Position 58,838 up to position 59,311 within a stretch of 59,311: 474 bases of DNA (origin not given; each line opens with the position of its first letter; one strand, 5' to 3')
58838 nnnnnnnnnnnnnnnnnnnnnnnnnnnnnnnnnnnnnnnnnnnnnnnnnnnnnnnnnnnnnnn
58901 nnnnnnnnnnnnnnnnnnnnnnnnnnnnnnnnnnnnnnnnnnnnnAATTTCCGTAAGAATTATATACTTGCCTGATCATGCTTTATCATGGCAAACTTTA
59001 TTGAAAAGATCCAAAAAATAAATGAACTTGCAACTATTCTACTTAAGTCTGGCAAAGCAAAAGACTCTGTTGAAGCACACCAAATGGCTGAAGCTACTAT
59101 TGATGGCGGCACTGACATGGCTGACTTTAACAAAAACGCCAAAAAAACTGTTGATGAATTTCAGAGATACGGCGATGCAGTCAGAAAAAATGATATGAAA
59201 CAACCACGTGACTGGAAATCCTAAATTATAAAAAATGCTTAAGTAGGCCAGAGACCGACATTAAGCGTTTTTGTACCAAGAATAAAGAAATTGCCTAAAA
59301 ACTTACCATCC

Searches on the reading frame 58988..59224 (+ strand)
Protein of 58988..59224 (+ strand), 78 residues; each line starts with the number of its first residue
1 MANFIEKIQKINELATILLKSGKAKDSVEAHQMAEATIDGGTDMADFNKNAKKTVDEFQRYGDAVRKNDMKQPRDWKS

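Call 20: find_encoding_contigs(protein=window:58988-59224:+, flank=10000, max_places=10)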
Protein window:58988-59224:+ (78 aa): 7 contigs read that carry it; 5 places shown.
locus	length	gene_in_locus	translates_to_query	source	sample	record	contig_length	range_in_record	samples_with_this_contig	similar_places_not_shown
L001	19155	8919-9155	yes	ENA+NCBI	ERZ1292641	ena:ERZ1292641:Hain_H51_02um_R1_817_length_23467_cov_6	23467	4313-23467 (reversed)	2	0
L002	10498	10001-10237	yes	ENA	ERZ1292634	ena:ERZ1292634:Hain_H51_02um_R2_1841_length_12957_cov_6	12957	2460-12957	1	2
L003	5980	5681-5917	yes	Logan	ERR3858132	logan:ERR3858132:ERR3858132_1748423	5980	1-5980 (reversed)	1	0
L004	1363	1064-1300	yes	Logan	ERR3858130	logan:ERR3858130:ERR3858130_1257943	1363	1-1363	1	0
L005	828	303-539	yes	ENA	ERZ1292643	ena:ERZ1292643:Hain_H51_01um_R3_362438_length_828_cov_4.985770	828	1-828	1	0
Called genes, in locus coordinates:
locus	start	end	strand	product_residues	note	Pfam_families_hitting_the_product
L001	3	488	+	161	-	?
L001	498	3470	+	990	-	PF18911:PKD_4 (weak), PF00801:PKD, PF18911:PKD_4, PF00801:PKD, PF18911:PKD_4, PF18911:PKD_4, PF00801:PKD, PF18911:PKD_4, +1 more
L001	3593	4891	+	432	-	-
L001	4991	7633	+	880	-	-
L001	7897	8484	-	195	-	-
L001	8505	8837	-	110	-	-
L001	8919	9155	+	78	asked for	-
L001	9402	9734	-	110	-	-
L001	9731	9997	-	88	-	-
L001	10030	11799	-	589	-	PF14716:HHH_8, PF00633:HHH (faint), PF14520:HHH_5, PF14791:DNA_pol_B_thumb, PF02811:PHP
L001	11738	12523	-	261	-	-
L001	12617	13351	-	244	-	PF00970:FAD_binding_6, PF00175:NAD_binding_1, PF08030:NAD_binding_6 (faint)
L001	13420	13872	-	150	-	PF13473:Cupredoxin_1, PF00127:Copper-bind (weak)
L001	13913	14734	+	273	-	-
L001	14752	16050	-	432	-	PF02788:RuBisCO_large_N, PF00016:RuBisCO_large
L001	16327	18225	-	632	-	PF00270:DEAD (weak), PF04851:ResIII (weak), PF06733:DEAD_2, PF13307:Helicase_C_2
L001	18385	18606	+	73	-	-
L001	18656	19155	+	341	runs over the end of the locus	PF01078:Mg_chelatase, PF20720:nSTAND3 (weak), PF00004:AAA (weak), PF07726:AAA_3, PF07728:AAA_5, PF01078:Mg_chelatase, PF00158:Sigma54_activat (weak), PF17863:AAA_lid_2, +5 more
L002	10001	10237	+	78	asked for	-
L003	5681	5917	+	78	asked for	-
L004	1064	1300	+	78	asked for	-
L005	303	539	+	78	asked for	-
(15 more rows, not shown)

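Call 29: find_homologous_proteins(query=window:58988-59224:+)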
Query window:58988-59224:+ (78 aa): 7 proteins with E <= 0.001 among 7 candidates.
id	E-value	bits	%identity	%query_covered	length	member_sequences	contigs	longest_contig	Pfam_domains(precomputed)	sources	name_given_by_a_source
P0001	8.8e-44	164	100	100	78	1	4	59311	-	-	-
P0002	2.9e-28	115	74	100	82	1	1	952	-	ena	-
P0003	1.5e-24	103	70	99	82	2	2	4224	-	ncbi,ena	-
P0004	2.8e-24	102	65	99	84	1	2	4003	-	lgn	-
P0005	1.9e-23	99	66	99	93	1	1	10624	-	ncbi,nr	ncbi:hypothetical protein HY641_04820 [Candidatus Woesearchaeota archaeon]|nr:hypothetical protein [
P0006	5.1e-23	98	66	95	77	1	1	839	-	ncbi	-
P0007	1.0e-20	91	64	99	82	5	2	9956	-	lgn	-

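Call 31: find_encoding_contigs(protein=P0005, flank=3000, max_places=4)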
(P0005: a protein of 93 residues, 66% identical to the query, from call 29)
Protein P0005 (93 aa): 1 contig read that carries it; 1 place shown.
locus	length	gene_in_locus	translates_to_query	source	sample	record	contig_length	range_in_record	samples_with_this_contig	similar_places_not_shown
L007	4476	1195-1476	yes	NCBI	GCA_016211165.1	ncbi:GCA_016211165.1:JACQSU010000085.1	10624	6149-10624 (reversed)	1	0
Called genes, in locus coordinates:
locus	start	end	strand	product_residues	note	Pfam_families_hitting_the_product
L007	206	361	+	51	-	-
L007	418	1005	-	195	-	-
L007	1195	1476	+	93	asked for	-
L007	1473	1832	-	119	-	-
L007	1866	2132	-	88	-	-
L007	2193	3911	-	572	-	PF14716:HHH_8, PF00633:HHH (faint), PF14520:HHH_5 (weak), PF14792:DNA_pol_B_palm (weak), PF14791:DNA_pol_B_thumb, PF02811:PHP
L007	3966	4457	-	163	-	-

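Call 32: find_encoding_contigs(protein=P0007, flank=3000, max_places=4)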
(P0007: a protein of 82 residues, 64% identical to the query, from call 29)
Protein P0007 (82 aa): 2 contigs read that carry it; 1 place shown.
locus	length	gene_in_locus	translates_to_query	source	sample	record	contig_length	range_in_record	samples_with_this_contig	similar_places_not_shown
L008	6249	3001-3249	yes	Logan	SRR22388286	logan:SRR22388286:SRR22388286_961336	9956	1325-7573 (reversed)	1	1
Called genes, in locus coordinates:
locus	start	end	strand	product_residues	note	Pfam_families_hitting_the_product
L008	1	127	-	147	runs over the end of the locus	-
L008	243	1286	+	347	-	PF12840:HTH_20 (faint), PF01047:MarR (faint), PF08279:HTH_11 (faint), PF13404:HTH_AsnC-type, PF13412:HTH_24, PF12802:MarR_2 (faint), PF13404:HTH_AsnC-type (weak), PF13412:HTH_24, +1 more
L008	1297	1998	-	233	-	-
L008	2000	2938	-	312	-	PF01073:3Beta_HSD, PF01370:Epimerase, PF02719:Polysacc_synt_2, PF04321:RmlD_sub_bind, PF05368:NmrA, PF07993:NAD_binding_4, PF13460:NAD_binding_10, PF16363:GDP_Man_Dehyd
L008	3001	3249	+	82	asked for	-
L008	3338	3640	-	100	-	-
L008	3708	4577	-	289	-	-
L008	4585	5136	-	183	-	PF19027:DUF5752 (faint)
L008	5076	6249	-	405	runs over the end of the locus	PF03065:Glyco_hydro_57, PF01522:Polysacc_deac_1 (weak)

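Call 33: find_encoding_contigs(protein=P0003, flank=3000, max_places=4)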
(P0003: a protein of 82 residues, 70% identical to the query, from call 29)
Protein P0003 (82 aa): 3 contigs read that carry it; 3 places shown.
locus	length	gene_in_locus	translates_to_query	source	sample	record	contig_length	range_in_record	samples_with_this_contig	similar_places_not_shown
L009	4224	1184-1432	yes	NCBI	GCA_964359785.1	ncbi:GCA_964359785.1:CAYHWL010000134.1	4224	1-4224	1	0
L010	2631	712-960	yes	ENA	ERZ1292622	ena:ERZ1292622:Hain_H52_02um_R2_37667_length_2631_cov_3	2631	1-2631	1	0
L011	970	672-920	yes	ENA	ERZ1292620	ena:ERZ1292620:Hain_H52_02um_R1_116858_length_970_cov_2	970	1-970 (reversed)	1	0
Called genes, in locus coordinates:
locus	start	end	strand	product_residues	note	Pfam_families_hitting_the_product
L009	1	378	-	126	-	?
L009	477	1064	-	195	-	-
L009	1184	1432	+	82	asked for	-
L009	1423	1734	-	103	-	-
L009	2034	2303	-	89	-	-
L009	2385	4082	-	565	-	PF14716:HHH_8, PF14520:HHH_5 (faint), PF00633:HHH (faint), PF14791:DNA_pol_B_thumb, PF02811:PHP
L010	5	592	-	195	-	-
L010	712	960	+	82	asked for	-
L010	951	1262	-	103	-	-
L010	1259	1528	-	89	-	-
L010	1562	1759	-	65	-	-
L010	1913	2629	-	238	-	?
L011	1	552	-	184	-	?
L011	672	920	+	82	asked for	-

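Call 34: find_encoding_contigs(protein=P0004, flank=3000, max_places=4)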
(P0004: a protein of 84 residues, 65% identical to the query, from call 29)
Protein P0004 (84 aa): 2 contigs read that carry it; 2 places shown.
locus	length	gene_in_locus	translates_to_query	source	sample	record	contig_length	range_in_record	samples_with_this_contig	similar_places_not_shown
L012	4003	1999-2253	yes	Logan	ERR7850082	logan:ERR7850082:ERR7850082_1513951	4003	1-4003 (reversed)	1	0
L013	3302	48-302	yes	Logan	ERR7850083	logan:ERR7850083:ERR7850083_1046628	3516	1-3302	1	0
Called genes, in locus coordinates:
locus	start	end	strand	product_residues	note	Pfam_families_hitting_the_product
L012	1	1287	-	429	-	?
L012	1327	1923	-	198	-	-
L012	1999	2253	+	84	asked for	-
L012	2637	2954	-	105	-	-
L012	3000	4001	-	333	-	?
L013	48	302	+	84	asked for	-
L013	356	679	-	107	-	-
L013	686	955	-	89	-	-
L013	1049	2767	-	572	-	PF14716:HHH_8, PF14520:HHH_5, PF14792:DNA_pol_B_palm (faint), PF14791:DNA_pol_B_thumb, PF02811:PHP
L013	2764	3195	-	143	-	-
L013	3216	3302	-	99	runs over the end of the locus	?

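Call 59: search_protein_families(library=pfam, proteins=[window:58988-59224:+], max_evalue=0.001)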
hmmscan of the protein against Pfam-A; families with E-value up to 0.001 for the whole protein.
window:58988-59224:+ (78 aa): 0 families

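Call 89: find_encoding_contigs(protein=P0002, flank=1000, max_places=5)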
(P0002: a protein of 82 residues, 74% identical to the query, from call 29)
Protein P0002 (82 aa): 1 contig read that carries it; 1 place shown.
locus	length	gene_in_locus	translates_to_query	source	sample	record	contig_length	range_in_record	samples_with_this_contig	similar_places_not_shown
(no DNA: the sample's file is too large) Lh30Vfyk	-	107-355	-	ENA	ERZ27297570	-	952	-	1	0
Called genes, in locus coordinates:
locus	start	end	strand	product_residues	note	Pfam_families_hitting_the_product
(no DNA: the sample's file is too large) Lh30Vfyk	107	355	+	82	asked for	-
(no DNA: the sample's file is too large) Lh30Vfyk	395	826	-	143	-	PF02643:DUF192 (weak)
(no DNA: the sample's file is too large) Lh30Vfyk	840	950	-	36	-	?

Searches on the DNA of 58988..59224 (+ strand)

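Call 64: search_rna_families(source=L001, start=9120, end=9450, threshold=evalue, max_evalue=5)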
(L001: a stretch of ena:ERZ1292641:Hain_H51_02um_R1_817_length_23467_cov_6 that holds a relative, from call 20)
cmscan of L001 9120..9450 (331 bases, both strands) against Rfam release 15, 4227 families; matches with E-value up to 5: 2.
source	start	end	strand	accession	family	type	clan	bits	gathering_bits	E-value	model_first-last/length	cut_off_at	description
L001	9353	9439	+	RF00460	U1A_PIE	Cis-reg;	-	20.9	50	0.061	1-74/74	no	U1A polyadenylation inhibition element (PIE)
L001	9346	9421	-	RF03490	mir-1426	Gene; miRNA;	-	19.9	71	0.24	1-89/89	no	mir-1426 microRNA precursor family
